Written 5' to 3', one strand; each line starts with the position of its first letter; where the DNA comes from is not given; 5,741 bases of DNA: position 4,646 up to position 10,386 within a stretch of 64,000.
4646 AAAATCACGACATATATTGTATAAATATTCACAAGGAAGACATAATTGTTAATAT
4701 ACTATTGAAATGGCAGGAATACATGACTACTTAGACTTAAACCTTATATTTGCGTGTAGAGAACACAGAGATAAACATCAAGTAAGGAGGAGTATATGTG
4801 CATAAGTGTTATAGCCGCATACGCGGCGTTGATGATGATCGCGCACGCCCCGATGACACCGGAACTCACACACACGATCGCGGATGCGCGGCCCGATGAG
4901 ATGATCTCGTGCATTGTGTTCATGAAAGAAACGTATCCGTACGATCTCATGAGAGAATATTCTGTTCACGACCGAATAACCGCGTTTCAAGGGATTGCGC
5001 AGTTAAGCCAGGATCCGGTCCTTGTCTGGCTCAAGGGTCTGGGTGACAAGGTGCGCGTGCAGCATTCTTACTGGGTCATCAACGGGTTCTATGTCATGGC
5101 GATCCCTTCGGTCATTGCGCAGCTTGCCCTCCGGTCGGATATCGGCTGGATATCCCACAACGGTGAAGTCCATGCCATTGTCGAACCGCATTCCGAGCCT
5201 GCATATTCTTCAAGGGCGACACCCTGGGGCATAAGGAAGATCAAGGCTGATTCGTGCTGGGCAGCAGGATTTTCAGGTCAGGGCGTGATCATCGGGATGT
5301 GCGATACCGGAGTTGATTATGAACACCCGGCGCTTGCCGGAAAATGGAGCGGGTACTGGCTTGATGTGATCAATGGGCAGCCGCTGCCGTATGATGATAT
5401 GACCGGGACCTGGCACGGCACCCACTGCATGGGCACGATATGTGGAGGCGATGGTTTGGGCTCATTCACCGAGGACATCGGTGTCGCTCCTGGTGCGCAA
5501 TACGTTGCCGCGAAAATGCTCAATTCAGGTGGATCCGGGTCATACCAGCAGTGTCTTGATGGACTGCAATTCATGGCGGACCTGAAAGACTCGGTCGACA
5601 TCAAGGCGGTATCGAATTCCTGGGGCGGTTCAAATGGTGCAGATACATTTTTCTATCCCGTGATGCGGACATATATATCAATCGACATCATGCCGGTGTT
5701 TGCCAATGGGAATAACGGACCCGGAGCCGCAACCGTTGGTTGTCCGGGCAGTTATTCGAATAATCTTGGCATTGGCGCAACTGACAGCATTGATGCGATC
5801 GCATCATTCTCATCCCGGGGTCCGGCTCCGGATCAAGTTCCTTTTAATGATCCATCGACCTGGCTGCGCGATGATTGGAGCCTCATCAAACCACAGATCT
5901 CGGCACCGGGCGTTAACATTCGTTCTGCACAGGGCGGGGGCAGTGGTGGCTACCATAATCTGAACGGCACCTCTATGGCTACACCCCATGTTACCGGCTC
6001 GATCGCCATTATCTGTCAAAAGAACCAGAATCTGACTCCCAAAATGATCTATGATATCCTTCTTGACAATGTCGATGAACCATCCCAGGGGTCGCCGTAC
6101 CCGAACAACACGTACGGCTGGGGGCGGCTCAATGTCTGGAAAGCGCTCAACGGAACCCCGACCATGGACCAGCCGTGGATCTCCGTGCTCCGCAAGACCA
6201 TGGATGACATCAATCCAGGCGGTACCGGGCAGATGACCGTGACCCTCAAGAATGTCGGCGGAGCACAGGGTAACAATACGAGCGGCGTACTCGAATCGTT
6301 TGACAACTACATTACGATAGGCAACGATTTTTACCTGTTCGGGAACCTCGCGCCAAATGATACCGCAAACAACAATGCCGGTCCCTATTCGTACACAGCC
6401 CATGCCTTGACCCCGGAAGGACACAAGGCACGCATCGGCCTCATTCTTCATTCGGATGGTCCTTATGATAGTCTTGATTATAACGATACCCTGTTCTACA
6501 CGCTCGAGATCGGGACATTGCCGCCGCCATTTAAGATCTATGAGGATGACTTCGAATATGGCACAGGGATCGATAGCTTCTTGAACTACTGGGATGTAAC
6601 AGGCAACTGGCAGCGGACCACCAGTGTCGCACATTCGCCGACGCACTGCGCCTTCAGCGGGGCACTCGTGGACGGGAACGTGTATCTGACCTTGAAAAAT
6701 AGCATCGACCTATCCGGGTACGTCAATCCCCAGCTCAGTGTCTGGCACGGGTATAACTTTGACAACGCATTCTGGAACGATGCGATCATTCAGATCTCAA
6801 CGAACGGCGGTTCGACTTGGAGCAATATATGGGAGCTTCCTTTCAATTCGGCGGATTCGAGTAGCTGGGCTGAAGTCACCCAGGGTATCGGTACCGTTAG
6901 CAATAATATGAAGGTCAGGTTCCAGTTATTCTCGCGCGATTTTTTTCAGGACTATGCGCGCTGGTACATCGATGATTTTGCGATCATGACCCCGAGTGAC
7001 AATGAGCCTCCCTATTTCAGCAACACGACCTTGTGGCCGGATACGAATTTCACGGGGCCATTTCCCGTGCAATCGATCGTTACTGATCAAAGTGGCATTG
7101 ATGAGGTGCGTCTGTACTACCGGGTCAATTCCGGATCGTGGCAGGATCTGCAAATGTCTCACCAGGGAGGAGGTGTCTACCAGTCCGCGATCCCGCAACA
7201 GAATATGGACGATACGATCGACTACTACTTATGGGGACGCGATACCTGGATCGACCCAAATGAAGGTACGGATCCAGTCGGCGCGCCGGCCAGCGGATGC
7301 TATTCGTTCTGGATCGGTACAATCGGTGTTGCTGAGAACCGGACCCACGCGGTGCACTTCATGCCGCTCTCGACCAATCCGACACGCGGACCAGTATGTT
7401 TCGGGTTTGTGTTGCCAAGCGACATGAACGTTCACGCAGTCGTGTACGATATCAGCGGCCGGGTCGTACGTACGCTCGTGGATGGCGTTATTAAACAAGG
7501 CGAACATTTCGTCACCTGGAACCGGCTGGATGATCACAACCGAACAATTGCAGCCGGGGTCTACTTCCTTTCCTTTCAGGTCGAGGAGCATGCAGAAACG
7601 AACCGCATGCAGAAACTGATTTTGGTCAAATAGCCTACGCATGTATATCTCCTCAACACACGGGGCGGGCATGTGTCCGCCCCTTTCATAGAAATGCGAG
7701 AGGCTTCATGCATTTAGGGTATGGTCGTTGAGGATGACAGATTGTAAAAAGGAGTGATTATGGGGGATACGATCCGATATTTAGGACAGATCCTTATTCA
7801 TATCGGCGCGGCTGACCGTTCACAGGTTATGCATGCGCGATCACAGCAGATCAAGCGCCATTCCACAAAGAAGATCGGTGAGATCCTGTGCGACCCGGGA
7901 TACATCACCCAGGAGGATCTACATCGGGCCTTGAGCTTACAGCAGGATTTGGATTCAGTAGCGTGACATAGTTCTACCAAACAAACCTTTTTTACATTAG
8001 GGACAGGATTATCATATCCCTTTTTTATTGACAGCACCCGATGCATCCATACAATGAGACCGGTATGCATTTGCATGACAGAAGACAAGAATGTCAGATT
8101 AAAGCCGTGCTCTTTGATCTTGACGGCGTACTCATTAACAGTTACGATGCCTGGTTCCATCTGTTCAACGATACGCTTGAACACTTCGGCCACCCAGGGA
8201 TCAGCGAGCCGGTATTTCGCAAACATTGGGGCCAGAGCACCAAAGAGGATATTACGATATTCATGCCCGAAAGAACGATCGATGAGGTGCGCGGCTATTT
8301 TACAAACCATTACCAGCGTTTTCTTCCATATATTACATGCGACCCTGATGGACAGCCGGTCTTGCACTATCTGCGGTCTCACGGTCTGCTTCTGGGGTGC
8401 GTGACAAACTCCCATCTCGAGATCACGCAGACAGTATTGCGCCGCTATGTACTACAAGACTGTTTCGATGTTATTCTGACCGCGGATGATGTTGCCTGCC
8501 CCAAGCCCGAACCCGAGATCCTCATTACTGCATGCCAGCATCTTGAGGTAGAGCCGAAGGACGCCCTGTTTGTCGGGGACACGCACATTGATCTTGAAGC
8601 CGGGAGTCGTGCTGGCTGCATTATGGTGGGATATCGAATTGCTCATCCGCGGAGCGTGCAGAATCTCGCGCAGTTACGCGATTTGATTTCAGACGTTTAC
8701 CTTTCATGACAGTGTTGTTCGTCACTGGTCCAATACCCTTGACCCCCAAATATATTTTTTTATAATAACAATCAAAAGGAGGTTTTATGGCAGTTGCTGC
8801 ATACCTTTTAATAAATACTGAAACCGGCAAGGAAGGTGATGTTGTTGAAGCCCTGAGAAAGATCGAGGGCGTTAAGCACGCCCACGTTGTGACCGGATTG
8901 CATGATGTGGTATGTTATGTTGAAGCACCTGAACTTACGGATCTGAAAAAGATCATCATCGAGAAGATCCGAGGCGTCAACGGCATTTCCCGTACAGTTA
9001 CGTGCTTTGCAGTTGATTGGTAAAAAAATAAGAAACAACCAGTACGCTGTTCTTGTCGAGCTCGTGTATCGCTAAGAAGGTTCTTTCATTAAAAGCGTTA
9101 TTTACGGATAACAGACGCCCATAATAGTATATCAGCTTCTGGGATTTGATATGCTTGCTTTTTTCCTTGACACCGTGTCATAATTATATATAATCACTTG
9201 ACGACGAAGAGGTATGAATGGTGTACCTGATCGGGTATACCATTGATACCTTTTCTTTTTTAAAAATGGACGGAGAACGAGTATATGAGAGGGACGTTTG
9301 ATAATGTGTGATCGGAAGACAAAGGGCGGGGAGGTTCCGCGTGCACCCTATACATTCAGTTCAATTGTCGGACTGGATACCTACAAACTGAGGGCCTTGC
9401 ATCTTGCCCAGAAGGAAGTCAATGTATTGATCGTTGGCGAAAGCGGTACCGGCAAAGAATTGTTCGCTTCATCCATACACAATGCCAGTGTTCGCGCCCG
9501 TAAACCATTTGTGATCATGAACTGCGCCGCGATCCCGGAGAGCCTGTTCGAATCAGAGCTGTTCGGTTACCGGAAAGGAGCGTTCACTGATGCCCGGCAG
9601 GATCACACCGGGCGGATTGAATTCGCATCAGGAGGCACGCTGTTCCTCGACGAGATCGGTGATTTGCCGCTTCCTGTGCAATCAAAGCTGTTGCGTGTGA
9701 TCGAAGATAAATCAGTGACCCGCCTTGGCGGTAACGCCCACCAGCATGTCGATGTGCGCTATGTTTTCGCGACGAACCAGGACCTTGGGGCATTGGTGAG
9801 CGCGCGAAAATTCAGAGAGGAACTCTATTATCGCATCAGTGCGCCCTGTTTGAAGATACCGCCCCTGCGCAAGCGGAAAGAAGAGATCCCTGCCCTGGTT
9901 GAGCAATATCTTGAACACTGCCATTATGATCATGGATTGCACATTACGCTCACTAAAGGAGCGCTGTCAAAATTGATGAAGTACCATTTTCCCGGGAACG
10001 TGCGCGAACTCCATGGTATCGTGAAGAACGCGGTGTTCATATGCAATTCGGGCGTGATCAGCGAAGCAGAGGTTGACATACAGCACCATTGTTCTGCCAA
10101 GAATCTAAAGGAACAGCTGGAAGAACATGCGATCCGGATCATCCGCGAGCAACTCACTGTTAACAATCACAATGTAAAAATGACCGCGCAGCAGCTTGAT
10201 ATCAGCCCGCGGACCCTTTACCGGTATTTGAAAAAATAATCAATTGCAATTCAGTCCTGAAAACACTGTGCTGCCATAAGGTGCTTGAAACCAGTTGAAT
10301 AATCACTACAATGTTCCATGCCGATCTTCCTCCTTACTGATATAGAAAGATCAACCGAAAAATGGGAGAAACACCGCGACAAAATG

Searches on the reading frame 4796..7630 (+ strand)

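Call 72: search_protein_families(library=pfam, proteins=[window:4796-7630:+], max_evalue=0.0001)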
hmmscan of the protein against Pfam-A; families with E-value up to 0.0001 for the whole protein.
window:4796-7630:+ (945 aa): 2 families
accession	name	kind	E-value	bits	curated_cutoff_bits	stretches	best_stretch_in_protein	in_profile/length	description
PF00082.27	Peptidase_S8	-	1.4e-46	159.5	21.8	1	161-443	1-288/288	Subtilase family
PF13860.13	FlgD_ig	-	8.9e-06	26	27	1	870-926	15-72/79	FlgD Ig-like domain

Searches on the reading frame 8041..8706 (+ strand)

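Call 72: search_protein_families(library=pfam, proteins=[window:8041-8706:+], max_evalue=0.0001)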
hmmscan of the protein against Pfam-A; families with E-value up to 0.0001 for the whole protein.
window:8041-8706:+ (222 aa): 3 families
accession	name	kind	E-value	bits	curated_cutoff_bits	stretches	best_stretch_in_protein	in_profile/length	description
PF13419.12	HAD_2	-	1.8e-34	119.9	23.8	1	23-197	1-177/178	Haloacid dehalogenase-like hydrolase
PF00702.32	Hydrolase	-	3.2e-25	90.1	26.4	1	20-192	1-191/191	haloacid dehalogenase-like hydrolase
PF13242.12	Hydrolase_like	-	7.9e-08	32.6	22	1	153-196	2-46/75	HAD-hyrolase-like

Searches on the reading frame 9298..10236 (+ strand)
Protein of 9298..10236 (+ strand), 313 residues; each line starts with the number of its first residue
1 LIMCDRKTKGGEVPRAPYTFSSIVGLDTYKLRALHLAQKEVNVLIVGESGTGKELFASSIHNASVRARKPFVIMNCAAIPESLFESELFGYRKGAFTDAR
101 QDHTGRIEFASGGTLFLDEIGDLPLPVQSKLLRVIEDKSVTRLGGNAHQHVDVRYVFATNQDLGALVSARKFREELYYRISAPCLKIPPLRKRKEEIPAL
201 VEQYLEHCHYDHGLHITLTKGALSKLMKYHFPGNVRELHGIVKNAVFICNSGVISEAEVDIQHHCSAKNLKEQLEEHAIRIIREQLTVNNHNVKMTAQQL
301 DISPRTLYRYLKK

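Call 72: search_protein_families(library=pfam, proteins=[window:9298-10236:+], max_evalue=0.0001)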
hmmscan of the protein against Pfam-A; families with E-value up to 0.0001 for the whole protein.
window:9298-10236:+ (313 aa): 8 families
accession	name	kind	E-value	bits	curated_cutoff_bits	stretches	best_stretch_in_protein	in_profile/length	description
PF00158.32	Sigma54_activat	-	6.1e-64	215.2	20.2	1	33-182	15-164/168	Sigma-54 interaction domain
PF14532.12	Sigma54_activ_2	-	2.3e-22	80.2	25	1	35-190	16-138/138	Sigma-54 interaction domain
PF25601.1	AAA_lid_14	-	3.6e-17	62.4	27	1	191-262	1-73/87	AAA+ ATPase lid domain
PF07728.20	AAA_5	-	4.4e-08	33.6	22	1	42-161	1-122/139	AAA domain (dynein-related subfamily)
PF07724.20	AAA_2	-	7.8e-07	29.7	27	1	39-154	2-115/166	AAA domain (Cdc48 subfamily)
PF02954.25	HTH_8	-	8.8e-07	29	22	1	280-313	8-41/42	Bacterial regulatory protein, Fis family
PF01078.27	Mg_chelatase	-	1.1e-05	25.4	20.3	0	102-160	97-157/207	Magnesium chelatase, subunit ChlI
PF13401.12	AAA_22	-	6.2e-05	23.8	27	0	43-77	8-42/130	AAA domain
